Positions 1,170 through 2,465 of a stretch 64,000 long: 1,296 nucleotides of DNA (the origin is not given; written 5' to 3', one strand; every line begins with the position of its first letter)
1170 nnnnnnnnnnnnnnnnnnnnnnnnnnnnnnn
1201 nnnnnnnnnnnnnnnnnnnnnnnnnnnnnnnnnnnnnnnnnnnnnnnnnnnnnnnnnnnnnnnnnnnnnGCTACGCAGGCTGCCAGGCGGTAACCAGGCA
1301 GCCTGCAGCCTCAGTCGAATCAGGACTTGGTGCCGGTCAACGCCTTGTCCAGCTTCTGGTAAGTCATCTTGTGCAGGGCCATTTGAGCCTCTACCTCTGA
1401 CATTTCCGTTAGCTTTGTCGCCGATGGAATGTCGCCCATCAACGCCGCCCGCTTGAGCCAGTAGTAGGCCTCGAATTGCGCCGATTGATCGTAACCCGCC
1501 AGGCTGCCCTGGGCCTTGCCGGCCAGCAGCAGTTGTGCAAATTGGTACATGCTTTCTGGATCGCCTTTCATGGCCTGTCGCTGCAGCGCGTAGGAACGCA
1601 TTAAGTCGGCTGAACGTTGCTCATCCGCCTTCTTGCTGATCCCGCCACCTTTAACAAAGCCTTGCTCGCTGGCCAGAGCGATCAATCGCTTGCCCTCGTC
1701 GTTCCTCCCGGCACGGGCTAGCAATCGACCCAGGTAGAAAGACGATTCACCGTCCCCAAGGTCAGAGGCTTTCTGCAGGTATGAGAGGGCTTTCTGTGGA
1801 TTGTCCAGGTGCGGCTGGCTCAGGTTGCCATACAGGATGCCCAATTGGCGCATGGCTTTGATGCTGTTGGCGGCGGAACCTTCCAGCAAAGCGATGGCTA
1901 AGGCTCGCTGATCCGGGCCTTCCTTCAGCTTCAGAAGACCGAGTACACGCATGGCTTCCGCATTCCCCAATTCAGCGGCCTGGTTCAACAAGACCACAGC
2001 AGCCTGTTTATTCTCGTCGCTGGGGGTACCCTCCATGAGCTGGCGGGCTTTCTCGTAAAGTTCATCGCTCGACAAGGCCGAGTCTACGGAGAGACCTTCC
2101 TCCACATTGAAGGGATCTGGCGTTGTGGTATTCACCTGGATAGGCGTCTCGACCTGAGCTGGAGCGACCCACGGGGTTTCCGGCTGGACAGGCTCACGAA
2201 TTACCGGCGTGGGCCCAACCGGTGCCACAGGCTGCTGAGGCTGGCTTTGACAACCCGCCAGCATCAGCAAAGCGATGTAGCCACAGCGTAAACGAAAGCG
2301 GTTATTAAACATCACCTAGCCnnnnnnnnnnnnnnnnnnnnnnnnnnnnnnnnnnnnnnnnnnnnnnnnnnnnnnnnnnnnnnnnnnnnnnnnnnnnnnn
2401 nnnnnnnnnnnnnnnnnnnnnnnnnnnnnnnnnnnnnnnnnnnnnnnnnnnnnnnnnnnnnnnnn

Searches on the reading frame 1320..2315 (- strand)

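Call 63: search_protein_families(library=pfam, proteins=[window:1320-2315:-], max_evalue=0.0001)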
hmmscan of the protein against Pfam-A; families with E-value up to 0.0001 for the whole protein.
window:1320-2315:- (331 aa): 2 families
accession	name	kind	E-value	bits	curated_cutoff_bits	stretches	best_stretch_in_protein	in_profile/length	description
PF08238.18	Sel1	-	8.6e-09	36.1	30.7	0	153-188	2-36/36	Sel1 repeat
PF23310.1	TPR_27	-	6.5e-05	23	27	0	99-151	41-95/110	Plant tetratrico peptide repeats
